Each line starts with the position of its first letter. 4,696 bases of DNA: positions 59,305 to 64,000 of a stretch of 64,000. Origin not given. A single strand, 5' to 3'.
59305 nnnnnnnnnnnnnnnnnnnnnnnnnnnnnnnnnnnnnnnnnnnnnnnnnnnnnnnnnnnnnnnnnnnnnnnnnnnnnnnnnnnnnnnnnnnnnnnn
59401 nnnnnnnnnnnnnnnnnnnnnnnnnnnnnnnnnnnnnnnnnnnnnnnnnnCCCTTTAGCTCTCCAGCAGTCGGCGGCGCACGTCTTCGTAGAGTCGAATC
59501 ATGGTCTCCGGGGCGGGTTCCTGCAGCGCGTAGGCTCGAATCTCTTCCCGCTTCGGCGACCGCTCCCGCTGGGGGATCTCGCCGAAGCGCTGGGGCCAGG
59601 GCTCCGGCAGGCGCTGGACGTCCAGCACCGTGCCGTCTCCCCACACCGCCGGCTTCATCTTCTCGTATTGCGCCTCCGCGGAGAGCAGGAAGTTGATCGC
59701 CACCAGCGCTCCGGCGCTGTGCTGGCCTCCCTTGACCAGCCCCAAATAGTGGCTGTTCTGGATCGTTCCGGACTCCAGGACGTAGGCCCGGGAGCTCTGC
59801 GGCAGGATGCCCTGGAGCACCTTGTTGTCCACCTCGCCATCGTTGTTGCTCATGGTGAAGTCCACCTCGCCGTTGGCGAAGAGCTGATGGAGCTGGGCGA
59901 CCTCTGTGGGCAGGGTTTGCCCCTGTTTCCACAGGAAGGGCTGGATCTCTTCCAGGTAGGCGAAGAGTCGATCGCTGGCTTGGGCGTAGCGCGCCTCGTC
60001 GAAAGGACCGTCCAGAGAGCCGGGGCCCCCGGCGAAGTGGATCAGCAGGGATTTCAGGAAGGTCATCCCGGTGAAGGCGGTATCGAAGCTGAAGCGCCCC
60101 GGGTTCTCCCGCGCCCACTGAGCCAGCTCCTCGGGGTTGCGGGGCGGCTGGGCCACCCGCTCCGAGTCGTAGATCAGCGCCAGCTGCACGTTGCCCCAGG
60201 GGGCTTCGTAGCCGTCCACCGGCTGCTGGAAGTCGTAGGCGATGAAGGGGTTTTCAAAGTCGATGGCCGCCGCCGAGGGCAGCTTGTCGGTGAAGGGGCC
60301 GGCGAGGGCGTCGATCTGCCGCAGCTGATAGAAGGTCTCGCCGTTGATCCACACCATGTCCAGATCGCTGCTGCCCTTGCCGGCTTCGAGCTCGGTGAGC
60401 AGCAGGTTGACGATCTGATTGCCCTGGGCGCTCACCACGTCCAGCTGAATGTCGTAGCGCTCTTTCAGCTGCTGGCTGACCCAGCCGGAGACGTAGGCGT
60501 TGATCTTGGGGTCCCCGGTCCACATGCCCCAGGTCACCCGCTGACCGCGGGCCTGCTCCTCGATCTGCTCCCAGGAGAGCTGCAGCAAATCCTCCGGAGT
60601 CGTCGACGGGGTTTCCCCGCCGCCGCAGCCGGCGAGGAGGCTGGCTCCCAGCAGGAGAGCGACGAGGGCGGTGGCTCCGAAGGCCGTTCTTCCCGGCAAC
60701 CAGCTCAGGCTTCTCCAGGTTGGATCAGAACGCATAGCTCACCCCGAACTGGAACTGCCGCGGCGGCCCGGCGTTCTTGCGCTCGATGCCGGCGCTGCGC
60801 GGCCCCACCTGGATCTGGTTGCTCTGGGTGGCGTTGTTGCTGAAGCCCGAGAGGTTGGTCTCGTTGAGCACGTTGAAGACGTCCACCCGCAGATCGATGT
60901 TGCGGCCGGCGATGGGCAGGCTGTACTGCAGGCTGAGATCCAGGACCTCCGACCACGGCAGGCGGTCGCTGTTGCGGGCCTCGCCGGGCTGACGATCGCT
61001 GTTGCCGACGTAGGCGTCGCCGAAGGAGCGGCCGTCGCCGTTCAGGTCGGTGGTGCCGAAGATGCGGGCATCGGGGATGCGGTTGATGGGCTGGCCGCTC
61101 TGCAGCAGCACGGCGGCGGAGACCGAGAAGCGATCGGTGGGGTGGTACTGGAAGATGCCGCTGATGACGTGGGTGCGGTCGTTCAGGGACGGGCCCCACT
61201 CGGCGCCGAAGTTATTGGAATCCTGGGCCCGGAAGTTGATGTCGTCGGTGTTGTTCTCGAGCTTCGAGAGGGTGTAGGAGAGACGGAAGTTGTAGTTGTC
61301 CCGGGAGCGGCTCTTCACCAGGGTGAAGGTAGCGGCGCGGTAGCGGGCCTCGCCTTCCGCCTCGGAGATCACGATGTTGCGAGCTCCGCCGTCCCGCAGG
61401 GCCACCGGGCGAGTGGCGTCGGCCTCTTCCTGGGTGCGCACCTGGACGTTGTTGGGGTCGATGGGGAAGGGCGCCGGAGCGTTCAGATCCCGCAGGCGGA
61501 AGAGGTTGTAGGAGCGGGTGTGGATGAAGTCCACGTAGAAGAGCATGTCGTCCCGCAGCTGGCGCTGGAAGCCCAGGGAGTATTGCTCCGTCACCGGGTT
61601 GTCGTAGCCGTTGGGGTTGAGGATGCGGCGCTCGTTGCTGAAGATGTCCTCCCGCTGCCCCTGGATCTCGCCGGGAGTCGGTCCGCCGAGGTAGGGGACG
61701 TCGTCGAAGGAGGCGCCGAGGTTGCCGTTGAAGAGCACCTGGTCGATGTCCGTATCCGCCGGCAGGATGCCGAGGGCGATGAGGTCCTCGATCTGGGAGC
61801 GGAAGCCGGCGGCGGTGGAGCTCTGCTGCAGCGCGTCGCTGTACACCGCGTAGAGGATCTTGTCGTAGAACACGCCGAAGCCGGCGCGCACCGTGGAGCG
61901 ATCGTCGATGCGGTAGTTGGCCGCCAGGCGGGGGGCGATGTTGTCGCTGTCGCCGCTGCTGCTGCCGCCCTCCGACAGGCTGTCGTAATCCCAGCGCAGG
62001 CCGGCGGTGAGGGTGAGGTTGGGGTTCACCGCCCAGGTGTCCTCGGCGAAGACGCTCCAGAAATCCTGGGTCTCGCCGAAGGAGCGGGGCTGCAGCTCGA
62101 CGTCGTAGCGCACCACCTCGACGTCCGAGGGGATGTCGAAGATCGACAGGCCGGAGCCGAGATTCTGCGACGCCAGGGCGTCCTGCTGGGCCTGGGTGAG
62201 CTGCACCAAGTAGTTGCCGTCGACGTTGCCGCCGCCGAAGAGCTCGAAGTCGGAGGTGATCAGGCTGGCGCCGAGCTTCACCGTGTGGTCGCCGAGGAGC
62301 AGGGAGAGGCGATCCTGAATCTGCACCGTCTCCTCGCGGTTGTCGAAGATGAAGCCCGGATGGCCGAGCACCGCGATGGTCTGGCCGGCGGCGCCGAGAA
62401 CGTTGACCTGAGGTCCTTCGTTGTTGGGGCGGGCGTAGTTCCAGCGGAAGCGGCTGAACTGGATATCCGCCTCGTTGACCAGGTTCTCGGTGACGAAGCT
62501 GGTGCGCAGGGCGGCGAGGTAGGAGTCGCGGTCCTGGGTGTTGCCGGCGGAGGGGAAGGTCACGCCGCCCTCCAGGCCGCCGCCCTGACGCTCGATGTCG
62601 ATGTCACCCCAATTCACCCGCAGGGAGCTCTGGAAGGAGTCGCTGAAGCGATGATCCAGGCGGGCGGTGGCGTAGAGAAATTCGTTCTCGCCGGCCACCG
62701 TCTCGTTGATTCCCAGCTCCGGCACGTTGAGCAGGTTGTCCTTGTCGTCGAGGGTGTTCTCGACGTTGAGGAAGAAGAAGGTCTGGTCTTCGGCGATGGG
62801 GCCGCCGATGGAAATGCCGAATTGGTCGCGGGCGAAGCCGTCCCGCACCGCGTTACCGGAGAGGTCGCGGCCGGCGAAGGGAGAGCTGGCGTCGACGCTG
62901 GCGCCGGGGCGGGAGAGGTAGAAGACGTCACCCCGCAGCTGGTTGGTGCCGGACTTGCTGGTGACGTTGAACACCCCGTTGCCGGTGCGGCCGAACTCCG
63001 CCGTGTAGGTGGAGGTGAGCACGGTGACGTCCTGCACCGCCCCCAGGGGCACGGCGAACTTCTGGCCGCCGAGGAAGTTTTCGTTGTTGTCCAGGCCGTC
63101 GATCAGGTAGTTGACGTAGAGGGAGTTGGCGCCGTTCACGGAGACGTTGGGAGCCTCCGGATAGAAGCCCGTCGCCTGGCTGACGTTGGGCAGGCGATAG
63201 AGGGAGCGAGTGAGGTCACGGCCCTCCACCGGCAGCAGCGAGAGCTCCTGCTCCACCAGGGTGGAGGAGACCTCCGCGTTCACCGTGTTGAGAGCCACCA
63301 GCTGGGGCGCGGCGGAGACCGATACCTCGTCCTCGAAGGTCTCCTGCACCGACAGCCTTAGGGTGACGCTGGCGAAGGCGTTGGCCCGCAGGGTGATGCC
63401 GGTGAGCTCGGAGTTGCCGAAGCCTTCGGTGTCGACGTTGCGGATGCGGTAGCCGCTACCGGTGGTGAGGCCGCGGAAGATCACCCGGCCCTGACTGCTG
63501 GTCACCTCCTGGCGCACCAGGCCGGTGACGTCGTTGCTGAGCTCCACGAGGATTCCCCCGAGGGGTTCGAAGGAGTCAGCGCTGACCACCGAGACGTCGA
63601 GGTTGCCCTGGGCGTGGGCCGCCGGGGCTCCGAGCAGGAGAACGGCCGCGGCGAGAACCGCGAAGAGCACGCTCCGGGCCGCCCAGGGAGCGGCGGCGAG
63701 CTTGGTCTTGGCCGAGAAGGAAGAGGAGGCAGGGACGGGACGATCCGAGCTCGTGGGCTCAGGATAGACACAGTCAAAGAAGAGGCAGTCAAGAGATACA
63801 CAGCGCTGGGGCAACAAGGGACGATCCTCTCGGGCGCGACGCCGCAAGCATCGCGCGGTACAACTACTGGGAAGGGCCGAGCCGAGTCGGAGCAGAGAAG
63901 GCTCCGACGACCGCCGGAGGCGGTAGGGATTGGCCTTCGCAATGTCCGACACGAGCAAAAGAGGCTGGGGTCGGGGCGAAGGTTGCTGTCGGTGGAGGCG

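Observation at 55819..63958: TonB-dependent receptor with ABC importer (SBP, two permeases, ATPase), ending in an unclassified radical-SAM gene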

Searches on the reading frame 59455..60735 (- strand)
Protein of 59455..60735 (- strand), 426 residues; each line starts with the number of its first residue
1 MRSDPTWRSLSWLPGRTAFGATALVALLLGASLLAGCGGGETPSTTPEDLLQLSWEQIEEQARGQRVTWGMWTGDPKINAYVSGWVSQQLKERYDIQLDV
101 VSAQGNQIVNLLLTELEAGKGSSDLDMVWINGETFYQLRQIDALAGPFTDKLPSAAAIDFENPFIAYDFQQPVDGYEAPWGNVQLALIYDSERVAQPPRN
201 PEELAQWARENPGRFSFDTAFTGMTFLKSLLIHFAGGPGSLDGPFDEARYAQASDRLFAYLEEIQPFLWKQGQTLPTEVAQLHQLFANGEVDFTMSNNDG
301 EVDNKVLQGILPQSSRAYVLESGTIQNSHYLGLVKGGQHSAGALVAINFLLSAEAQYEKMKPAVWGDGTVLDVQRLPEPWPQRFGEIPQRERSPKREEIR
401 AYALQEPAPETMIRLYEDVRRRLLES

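Call 3: search_protein_families(library=pfam, proteins=[window:59455-60735:-], max_evalue=0.01)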
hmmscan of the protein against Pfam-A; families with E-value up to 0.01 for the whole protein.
window:59455-60735:- (426 aa): 2 families
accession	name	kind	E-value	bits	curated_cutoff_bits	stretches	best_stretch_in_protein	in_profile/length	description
PF13416.11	SBP_bac_8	-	1.1e-20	75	27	1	88-372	4-263/279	Bacterial extracellular solute-binding protein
PF01547.30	SBP_bac_1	-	8.3e-12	46.1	26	1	88-356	15-306/307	Bacterial extracellular solute-binding protein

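Call 4: search_protein_families(library=ncbifam, proteins=[window:59455-60735:-], max_evalue=0.01)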
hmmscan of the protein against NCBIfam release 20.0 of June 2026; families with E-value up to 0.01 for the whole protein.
window:59455-60735:- (426 aa): 4 families
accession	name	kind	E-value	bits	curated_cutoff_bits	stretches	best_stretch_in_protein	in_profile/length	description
NF008633.1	PRK11622.1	subfamily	3.4e-118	395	203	1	40-421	19-394/397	ABC transporter substrate-binding protein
NF011620.1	PRK15046.1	equivalog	0.0033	16.3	310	1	276-373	203-294/334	2-aminoethylphosphonate ABC transporter substrate-binding protein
TIGR03227.1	PhnS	equivalog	0.0053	15.7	395.3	1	256-366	190-297/360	2-aminoethylphosphonate ABC transporter substrate-binding protein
NF058595.1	invert_tail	domain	0.01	16.2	37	0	16-46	51-81/113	lipo-invert putative C-terminal anchoring domain-containing protein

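Call 12: search_solved_structures(query=window:59455-60735:-, max_evalue=0.01)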
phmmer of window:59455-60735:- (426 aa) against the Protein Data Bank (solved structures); distinct sequences matched with E-value up to 0.01: 1.
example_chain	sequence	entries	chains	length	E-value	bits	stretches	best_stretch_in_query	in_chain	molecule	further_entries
6hly_A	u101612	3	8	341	0.006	18.6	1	282-380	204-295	Agropine permease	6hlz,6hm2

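Call 34: find_encoding_contigs(protein=window:59455-60735:-, flank=10000, max_places=3)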
Protein window:59455-60735:- (426 aa): no gene with exactly this product is on record in the collection.

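Call 57: find_homologous_proteins(query=window:59455-60735:-)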
Query window:59455-60735:- (426 aa): 2091 proteins with E <= 0.001 among 8000 candidates; the best 120 are listed.
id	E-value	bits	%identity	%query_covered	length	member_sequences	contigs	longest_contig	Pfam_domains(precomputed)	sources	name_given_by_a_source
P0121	3.9e-183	627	71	89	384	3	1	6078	PF13416.12,PF01547.31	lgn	-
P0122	4.9e-180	617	66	94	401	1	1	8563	PF13416.12,PF01547.31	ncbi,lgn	ncbi:MAG: ABC transporter substrate-binding protein [Acidobacteriota bacterium]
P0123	1.9e-178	612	64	95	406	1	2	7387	PF13416.12,PF01547.31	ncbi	-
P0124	8.8e-175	600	65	92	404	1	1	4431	PF13416.12,PF01547.31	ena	-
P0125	1.1e-174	599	66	92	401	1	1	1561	PF13416.12,PF01547.31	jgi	-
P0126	1.5e-174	599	65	92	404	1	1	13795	PF13416.12,PF01547.31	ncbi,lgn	ncbi:MAG: ABC transporter substrate-binding protein [Thermoanaerobaculia bacterium]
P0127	1.8e-174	599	64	92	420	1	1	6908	PF13416.12,PF01547.31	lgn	-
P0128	4.5e-174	597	62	95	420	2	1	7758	PF13416.12,PF01547.31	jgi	jgi:putative spermidine/putrescine transport system substrate-binding protein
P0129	7.0e-174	597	65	92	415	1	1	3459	PF13416.12,PF01547.31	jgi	jgi:putative spermidine/putrescine transport system substrate-binding protein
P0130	1.9e-173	595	68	88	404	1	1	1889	PF13416.12,PF01547.31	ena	-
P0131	2.1e-173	595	63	91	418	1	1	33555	PF13416.12,PF01547.31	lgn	-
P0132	4.1e-173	594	66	92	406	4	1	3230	PF13416.12,PF01547.31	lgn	-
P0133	1.6e-172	592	68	91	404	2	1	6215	PF13416.12,PF01547.31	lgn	-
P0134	3.2e-172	591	64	94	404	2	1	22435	PF13416.12,PF01547.31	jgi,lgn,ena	-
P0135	5.1e-172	591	65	92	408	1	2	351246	PF13416.12,PF01547.31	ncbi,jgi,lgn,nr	ncbi:MAG TPA: ABC transporter substrate-binding protein [Thermoanaerobaculia bacterium]|jgi:putative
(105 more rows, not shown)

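Call 69: predict_structure(alignment_id=A7)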
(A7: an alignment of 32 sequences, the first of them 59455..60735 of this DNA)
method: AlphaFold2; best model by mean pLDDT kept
length: 426 residues; sequences in the alignment: 32
mean_pLDDT: 91.1   pTM: 0.85
mean pLDDT of the five models: 91.1, 90.7, 89.8, 89.2, 88.9
residues with pLDDT >= 90: 338; 70-90: 57; 50-70: 13; < 50: 18
segments of 3 or more residues with pLDDT < 50: 1-4, 6-17
pLDDT, mean of each block of 10 residues (from residue 1): 44 47 79 64 79 97 98 89 96 98 93 96 95 85 95 96 91 92 96 98 98 97 97 98 96 98 97 94 98 96 93 98 95 96 98 96 89 96 91 92 94 95 82
secondary structure, 60 per line:
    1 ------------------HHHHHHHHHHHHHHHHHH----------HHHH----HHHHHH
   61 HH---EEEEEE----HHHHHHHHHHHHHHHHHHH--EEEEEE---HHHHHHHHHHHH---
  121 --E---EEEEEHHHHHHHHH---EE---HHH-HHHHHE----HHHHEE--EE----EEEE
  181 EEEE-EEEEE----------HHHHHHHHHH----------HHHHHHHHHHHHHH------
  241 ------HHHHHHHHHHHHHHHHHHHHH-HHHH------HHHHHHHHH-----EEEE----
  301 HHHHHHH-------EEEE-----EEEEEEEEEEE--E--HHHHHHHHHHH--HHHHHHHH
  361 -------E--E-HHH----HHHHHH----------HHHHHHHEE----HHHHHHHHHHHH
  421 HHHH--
elements in order: H19-36 H47-50 H55-62 E66-71 H76-94 E97-102 H106-117 E127-131 H132-140 H153-157 H163-166 E177-184 E186-190 H201-210 H221-234 H247-267 H269-272 H279-287 E293-296 H301-307 E315-318 E324-334 H340-350 H353-360 H380-385 H396-402 H409-424

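Call 71: fold_search(model_id=the predicted structure, library=pdb)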
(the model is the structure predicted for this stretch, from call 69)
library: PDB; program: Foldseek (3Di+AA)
matches with E <= 10: 1547; with E <= 0.001: 1077
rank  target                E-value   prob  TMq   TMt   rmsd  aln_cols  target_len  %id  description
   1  5t1p_C                1.6e-14  1.00  0.56  0.70   5.1       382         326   16  Crystal structure of the putative periplasmic solute-binding protein from Campylobacter jejuni (released 2016-09-07)
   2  5t1p_B                1.9e-14  1.00  0.54  0.68   5.5       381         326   15  Crystal structure of the putative periplasmic solute-binding protein from Campylobacter jejuni (released 2016-09-07)
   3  5t1p_F                2.7e-14  1.00  0.60  0.76   4.5       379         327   17  Crystal structure of the putative periplasmic solute-binding protein from Campylobacter jejuni (released 2016-09-07)
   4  5t1p_A                3.0e-14  1.00  0.55  0.69   5.3       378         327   16  Crystal structure of the putative periplasmic solute-binding protein from Campylobacter jejuni (released 2016-09-07)
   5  5t1p_D                3.2e-14  1.00  0.55  0.69   5.4       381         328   16  Crystal structure of the putative periplasmic solute-binding protein from Campylobacter jejuni (released 2016-09-07)
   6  5t1p_H                4.2e-14  1.00  0.59  0.75   4.6       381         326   16  Crystal structure of the putative periplasmic solute-binding protein from Campylobacter jejuni (released 2016-09-07)
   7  4r6y                  2.0e-13  1.00  0.61  0.80   3.7       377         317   15  Crystal structure of solute-binding protein stm0429 from salmonella enterica subsp. enterica serovar typhimurium str. lt (released 2014-09-10)
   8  2pt2                  5.3e-13  1.00  0.54  0.71   4.8       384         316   12  Structure of FutA1 with Iron(II) (released 2007-07-10)
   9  4gl0                  6.3e-13  1.00  0.55  0.70   5.3       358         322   15  Putative spermidine/putrescine ABC transporter from Listeria monocytogenes (released 2012-08-22)
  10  7f6e_C                6.6e-13  1.00  0.55  0.67   5.5       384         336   16  Crystal structure of metal-citrate-binding protein (MctA) of ABC transporter endogenously bound to Mg2+-citrate comple (released 2021-12-01)
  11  7xjm_A                7.4e-13  1.00  0.58  0.73   4.9       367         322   14  Structure of VcPotD1 in complex with spermidine (released 2023-04-26)
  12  7xjn_C                7.9e-13  1.00  0.58  0.75   4.7       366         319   14  Structure of VcPotD1 in complex with norspermidine (released 2023-04-26)
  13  7f6t                  8.3e-13  1.00  0.60  0.74   4.8       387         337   16  Crystal structure of metal-citrate-binding mutant (Y221F) protein (MctA) of ABC transporter in apo state (released 2021-12-01)
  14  7f6e_B                8.3e-13  1.00  0.57  0.69   5.0       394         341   15  Crystal structure of metal-citrate-binding protein (MctA) of ABC transporter endogenously bound to Mg2+-citrate comple (released 2021-12-01)
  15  7f6r                  8.8e-13  1.00  0.58  0.71   5.4       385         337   17  Crystal structure of metal-citrate-binding mutant (S164A) protein (MctA) of ABC transporter in apo state (released 2021-12-01)
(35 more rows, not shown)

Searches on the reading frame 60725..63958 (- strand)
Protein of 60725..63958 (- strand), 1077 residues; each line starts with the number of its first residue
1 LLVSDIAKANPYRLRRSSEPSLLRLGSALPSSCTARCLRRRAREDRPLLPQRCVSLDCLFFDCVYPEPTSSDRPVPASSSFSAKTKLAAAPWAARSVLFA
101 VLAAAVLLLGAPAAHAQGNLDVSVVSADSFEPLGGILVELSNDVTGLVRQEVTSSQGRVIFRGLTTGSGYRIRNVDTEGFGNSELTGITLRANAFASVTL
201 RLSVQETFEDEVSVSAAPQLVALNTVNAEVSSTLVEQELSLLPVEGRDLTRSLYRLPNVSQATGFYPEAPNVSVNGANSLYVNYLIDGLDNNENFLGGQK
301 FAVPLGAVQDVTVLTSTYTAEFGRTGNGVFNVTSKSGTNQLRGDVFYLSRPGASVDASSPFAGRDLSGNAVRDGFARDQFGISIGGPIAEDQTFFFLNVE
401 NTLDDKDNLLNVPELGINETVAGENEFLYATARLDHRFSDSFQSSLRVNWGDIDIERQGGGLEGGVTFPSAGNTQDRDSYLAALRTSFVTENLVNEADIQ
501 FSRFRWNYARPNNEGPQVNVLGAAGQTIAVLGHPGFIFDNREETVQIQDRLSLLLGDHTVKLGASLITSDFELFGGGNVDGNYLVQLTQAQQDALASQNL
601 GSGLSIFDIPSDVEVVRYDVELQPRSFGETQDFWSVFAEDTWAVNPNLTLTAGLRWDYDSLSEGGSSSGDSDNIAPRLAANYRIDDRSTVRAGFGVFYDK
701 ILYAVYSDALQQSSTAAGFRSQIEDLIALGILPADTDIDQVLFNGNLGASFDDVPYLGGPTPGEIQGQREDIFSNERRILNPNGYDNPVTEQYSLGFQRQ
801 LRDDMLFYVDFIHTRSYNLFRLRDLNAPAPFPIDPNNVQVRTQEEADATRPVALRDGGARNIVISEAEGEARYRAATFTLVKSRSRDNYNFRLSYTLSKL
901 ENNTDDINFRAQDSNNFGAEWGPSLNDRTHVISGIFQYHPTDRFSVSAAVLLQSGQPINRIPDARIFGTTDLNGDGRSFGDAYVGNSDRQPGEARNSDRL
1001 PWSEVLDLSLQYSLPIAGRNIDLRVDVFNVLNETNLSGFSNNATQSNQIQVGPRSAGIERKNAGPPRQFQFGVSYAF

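Call 3: search_protein_families(library=pfam, proteins=[window:60725-63958:-], max_evalue=0.01)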
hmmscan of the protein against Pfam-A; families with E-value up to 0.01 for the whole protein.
window:60725-63958:- (1077 aa): 4 families
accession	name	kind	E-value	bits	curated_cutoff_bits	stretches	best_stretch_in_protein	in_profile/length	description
PF25183.1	OMP_b-brl_4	-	3e-74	251.3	30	3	669-1070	433-838/838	Outer membrane beta barrel domain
PF00593.30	TonB_dep_Rec_b-barrel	-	2e-10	41.6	27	1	444-695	15-238/436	TonB dependent receptor-like, beta-barrel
PF07715.20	Plug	-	4.1e-07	30.9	23.9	1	246-326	22-103/107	TonB-dependent Receptor Plug Domain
PF13620.12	CarboxypepD_reg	-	8.7e-06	26.4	32.3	1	123-202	5-81/82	Carboxypeptidase regulatory-like domain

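Call 4: search_protein_families(library=ncbifam, proteins=[window:60725-63958:-], max_evalue=0.01)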
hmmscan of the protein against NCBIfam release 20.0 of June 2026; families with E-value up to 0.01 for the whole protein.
window:60725-63958:- (1077 aa): 7 families
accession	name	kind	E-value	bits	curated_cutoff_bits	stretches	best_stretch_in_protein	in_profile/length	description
NF010010.0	PRK13483.1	equivalog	2e-07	29.4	927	1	632-695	370-425/660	ligand-gated channel protein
TIGR01785.1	TonB-hemin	subfamily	2.6e-06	26.2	316.85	0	630-689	362-429/677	TonB-dependent heme/hemoglobin receptor family protein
NF010048.1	PRK13524.1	subfamily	3.2e-06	25.9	493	1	626-698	427-491/744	FepA family TonB-dependent siderophore receptor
NF010051.0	PRK13528.1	subfamily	4.5e-05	21.9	583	0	624-697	415-480/727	FepA family TonB-dependent siderophore receptor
TIGR01786.1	TonB-hemlactrns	subfamily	0.00025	19.6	323.75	0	632-686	391-450/719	TonB-dependent hemoglobin/transferrin/lactoferrin family receptor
NF010038.0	PRK13513.1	equivalog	0.00032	19.4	942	1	633-698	363-420/659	ligand-gated channel protein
NF010012.0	PRK13486.1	equivalog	0.0051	15.2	924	0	630-663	381-414/696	TonB-dependent receptor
